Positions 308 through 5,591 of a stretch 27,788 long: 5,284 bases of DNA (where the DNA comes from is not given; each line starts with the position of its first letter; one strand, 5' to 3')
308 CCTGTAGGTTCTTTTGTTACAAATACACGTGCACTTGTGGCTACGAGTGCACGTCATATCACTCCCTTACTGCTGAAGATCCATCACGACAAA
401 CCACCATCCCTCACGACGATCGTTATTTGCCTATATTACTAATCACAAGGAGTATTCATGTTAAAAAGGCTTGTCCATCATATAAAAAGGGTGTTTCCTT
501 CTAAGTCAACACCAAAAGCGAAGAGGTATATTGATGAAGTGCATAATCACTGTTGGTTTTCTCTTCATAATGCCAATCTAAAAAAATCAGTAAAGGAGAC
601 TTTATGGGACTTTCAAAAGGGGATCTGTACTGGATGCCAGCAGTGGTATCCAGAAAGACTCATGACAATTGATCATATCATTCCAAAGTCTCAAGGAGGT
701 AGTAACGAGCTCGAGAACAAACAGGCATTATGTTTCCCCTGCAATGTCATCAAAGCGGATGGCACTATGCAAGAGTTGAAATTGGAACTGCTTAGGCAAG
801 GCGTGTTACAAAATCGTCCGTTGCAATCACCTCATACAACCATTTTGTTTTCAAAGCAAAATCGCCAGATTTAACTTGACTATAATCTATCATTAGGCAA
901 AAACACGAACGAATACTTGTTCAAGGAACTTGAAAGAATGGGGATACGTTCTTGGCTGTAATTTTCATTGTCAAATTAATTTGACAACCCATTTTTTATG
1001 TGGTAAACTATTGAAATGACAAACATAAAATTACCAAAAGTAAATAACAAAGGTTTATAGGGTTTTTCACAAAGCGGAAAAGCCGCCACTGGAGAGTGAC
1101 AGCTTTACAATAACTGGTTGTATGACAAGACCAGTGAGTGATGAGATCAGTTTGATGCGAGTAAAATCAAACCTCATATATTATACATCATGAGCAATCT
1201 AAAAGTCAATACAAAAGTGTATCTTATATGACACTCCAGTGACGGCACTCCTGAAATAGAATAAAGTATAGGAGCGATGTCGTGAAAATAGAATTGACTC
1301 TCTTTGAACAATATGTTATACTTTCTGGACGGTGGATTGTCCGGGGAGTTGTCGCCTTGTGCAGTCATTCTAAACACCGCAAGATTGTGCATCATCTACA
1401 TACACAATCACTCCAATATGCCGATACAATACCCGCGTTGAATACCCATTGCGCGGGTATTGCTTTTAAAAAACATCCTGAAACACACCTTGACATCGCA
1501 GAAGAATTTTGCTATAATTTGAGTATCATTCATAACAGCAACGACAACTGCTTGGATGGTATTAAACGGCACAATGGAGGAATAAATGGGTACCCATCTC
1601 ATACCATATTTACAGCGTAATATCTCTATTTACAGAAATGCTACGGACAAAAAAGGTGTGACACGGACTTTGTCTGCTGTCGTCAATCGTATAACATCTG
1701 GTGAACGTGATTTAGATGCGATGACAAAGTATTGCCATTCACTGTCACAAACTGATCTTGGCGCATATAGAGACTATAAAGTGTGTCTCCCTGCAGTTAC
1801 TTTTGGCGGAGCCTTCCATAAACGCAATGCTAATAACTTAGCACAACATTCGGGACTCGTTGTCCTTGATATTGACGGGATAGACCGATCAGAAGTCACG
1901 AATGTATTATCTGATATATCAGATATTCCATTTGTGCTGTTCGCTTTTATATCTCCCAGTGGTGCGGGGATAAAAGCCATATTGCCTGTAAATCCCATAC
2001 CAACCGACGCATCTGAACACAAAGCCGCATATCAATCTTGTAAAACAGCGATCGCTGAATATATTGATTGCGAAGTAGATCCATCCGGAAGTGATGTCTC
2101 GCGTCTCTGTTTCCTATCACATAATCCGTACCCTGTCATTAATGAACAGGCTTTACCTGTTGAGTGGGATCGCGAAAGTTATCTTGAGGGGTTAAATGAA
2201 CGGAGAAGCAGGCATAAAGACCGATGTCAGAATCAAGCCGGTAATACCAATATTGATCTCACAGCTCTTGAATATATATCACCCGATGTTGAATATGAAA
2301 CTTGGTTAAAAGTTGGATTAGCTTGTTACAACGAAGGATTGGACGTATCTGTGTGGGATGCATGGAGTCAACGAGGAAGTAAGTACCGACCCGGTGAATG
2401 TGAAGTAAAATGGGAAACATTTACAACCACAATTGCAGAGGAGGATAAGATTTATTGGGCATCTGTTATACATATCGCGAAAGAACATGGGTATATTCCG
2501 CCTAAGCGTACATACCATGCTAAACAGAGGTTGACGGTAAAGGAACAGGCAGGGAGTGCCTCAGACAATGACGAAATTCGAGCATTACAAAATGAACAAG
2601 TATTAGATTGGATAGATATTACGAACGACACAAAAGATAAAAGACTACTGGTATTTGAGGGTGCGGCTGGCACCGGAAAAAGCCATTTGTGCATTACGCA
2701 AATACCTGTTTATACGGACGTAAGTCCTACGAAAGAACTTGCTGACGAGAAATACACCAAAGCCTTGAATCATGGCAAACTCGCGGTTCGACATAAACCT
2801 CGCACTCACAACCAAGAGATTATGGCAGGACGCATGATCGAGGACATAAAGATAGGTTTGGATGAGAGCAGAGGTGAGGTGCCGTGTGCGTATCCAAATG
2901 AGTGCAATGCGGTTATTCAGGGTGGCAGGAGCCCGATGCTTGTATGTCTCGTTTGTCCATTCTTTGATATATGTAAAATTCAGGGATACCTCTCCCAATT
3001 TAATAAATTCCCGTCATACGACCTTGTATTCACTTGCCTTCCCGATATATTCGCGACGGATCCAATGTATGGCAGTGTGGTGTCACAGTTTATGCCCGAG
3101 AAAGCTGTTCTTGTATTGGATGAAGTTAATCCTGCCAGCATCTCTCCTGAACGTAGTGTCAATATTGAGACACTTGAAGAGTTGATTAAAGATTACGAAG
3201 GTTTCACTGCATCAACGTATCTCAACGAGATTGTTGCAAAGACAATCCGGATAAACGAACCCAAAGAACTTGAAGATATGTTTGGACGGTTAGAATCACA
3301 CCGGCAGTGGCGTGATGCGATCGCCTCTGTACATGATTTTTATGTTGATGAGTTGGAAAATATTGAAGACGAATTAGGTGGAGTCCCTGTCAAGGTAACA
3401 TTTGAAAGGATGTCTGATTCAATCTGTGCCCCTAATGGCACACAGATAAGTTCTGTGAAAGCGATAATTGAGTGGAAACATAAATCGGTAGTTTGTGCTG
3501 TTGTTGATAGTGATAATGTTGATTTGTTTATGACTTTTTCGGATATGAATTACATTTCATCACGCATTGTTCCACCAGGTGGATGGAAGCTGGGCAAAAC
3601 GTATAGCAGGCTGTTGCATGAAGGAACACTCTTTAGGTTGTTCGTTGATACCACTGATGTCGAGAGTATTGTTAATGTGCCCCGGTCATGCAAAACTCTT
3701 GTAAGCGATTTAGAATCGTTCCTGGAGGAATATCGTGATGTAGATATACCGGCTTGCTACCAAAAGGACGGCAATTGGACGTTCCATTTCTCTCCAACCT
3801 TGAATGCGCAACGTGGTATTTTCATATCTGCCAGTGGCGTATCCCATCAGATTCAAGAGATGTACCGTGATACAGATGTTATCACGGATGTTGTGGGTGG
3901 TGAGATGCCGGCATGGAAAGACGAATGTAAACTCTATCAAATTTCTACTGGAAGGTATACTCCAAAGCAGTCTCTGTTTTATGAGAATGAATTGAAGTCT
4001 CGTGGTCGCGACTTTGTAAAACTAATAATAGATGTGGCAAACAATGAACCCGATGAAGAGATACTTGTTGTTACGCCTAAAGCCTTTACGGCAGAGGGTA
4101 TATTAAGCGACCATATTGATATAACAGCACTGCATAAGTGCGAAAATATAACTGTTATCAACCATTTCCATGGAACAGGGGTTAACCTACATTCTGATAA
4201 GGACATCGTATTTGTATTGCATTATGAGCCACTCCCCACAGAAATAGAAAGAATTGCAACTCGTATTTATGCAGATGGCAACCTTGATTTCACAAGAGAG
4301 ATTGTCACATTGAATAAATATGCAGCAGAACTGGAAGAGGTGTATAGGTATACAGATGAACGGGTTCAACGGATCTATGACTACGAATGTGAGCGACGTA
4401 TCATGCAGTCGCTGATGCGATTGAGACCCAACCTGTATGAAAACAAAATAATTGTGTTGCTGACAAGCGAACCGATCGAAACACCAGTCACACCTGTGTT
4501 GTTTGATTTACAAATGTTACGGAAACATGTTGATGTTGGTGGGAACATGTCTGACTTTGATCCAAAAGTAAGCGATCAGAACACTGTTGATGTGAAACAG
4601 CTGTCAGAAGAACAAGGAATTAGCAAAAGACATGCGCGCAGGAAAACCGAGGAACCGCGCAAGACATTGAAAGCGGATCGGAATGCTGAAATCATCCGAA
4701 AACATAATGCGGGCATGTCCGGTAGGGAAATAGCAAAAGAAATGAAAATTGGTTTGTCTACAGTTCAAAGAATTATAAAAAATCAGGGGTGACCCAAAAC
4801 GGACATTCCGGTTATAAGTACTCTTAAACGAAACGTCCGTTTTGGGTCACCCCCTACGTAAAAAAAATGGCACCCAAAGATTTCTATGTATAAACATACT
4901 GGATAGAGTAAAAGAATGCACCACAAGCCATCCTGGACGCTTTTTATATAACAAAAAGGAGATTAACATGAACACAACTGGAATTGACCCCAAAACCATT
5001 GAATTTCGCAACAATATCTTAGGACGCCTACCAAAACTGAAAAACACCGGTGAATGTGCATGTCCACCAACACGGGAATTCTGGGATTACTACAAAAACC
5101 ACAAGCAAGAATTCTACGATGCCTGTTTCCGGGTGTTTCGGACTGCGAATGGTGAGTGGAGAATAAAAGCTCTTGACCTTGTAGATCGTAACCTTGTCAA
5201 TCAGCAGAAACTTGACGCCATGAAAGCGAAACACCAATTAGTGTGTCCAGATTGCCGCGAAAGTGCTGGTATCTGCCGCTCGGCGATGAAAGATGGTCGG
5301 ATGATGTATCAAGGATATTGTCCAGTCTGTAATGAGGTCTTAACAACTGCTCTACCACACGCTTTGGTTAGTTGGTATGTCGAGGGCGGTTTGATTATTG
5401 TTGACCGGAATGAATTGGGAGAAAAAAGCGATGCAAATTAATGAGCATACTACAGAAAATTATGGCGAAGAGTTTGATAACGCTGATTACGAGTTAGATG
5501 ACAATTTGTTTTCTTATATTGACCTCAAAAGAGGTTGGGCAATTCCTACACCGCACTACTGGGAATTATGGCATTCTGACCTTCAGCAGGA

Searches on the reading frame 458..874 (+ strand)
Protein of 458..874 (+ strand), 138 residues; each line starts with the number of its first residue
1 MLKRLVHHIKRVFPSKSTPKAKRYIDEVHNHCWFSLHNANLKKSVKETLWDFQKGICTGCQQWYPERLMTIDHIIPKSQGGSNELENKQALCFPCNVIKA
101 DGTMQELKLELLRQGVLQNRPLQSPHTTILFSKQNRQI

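Call 7: search_protein_families(library=pfam, max_evalue=0.01, proteins=[window:458-874:+])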
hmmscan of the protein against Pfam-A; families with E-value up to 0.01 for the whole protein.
window:458-874:+ (138 aa): 4 families
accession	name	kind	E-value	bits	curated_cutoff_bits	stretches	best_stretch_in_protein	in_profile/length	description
PF14279.12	HNH_5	-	1.4e-10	41.3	27.5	1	57-106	1-50/56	HNH endonuclease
PF01844.29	HNH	-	2e-10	41.1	21.4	1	57-100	1-45/47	HNH endonuclease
PF02945.21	Endonuclease_7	-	0.0018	18.5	23.6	1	42-106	11-68/82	Recombination endonuclease VII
PF13395.12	HNH_4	-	0.0029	18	22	1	69-91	18-40/54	HNH endonuclease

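Call 8: search_protein_families(library=phrogs, max_evalue=0.01, proteins=[window:458-874:+])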
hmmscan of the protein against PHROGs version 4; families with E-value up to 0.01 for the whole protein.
window:458-874:+ (138 aa): 27 families (the best 25 are shown)
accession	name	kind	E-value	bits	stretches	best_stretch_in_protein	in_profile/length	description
phrog_6050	-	DNA, RNA and nucleotide metabolism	1.5e-12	48.1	1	43-104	300-362/402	HNH endonuclease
phrog_2118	-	DNA, RNA and nucleotide metabolism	1.7e-12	48.5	1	35-104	157-226/301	HNH endonuclease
phrog_8660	-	DNA, RNA and nucleotide metabolism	2.1e-11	45.3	1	42-109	112-186/196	HNH endonuclease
phrog_2214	-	DNA, RNA and nucleotide metabolism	2.2e-10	41.2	1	35-106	174-243/429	HNH endonuclease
phrog_16726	-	DNA, RNA and nucleotide metabolism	9.4e-10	39.7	1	57-114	96-155/308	HNH endonuclease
phrog_5718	-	DNA, RNA and nucleotide metabolism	1.9e-09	38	1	41-111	115-185/394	HNH endonuclease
phrog_9545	-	DNA, RNA and nucleotide metabolism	4.4e-09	37.3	1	54-127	120-190/206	HNH endonuclease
phrog_1035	-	DNA, RNA and nucleotide metabolism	1.3e-08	36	1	26-112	116-223/271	endonuclease VII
phrog_589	-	DNA, RNA and nucleotide metabolism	1.8e-08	35.3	1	43-103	80-142/179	HNH endonuclease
phrog_9645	-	DNA, RNA and nucleotide metabolism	2.3e-08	34.9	1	56-105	25-75/168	HNH endonuclease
phrog_338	-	DNA, RNA and nucleotide metabolism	5.6e-08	33.5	1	27-113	205-267/340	HNH endonuclease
phrog_7785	-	DNA, RNA and nucleotide metabolism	1.1e-07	32.9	1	41-105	57-117/147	HNH endonuclease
phrog_333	-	DNA, RNA and nucleotide metabolism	1.2e-07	32.9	1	49-113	28-92/138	HNH endonuclease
phrog_16986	-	unknown function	4.4e-07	30.7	1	40-105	6-71/248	-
phrog_144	-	DNA, RNA and nucleotide metabolism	6.4e-07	30.2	1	40-102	70-135/175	HNH endonuclease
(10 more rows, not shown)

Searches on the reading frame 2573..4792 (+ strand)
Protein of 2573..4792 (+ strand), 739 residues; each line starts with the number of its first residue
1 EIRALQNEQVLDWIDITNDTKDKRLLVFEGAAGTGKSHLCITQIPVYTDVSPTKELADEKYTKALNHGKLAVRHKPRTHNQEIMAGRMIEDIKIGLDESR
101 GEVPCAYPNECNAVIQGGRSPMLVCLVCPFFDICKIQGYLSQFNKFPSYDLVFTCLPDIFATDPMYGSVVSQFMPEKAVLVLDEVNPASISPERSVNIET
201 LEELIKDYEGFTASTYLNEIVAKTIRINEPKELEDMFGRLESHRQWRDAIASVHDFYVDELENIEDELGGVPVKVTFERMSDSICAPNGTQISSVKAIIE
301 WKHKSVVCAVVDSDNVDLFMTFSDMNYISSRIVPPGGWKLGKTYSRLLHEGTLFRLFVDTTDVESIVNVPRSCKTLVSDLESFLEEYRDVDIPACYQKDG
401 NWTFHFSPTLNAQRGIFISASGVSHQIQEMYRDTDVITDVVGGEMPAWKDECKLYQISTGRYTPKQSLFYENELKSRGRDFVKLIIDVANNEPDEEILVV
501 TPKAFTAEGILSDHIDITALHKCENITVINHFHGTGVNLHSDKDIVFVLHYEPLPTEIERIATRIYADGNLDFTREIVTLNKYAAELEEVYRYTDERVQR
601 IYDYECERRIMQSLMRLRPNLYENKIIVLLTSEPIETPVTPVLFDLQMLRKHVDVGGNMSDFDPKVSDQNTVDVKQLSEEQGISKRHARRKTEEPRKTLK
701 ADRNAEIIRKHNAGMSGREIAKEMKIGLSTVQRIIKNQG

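Call 61: search_solved_structures(query=window:2573-4792:+, max_evalue=1)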
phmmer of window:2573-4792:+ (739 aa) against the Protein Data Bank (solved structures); distinct sequences matched with E-value up to 1: 0.

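Call 91: search_protein_families(library=ncbifam, max_evalue=0.05, proteins=[window:2573-4792:+])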
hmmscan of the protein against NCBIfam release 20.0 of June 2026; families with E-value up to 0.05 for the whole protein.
window:2573-4792:+ (739 aa): 5 families
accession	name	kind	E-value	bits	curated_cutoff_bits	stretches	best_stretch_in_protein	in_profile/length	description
NF040595.1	HTH_Cbp1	equivalog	0.0005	20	140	1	674-738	18-86/135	CRISPR DNA repeat-binding protein Cbp1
NF040785.1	CD3324_fam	subfamily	0.0033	17.5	65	1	690-735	37-82/82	CD3324 family protein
TIGR02937.1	sigma70-ECF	superfamily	0.0098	15.5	42.9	0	608-736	85-155/165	sigma-70 family RNA polymerase sigma factor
TIGR03420.1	DnaA_homol_Hda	equivalog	0.024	14.2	194.8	0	6-39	21-54/226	DnaA regulatory inactivator Hda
TIGR02985.1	Sig70_bacteroi1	subfamily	0.029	14.6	126.4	1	676-736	92-152/162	RNA polymerase sigma-70 factor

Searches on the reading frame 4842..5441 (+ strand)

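Call 7: search_protein_families(library=pfam, max_evalue=0.01, proteins=[window:4842-5441:+])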
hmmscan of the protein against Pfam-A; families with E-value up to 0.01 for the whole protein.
window:4842-5441:+ (199 aa): 1 family
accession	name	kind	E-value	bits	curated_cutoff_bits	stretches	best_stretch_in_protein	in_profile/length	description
PF25164.1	CoiA_N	-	0.0021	18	26.3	0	119-140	4-25/50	Competence protein CoiA, N-terminal domain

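Call 8: search_protein_families(library=phrogs, max_evalue=0.01, proteins=[window:4842-5441:+])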
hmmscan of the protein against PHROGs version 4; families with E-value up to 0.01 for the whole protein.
window:4842-5441:+ (199 aa): 1 family
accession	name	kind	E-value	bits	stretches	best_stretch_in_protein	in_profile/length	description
phrog_1257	-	moron, auxiliary metabolic gene and host takeover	0.0095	17.2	0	128-166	27-67/97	ribosome associated inhibitor A; zinc finger domain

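Call 91: search_protein_families(library=ncbifam, max_evalue=0.05, proteins=[window:4842-5441:+])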
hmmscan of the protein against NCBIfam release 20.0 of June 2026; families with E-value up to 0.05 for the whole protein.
window:4842-5441:+ (199 aa): 2 families
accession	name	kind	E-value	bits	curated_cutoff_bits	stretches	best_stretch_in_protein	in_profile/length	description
NF041911.1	HVO_0649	equivalog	0.001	18.9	70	1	124-168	11-60/65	HVO_0649 family zinc finger protein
NF001764.0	PRK00504.1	subfamily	0.026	14.8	40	0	127-165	2-42/50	50S ribosomal protein L33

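Call 92: search_protein_families(library=padloc, max_evalue=0.01, proteins=[window:4842-5441:+])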
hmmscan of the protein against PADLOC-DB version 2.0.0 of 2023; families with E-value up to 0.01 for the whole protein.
window:4842-5441:+ (199 aa): 0 families
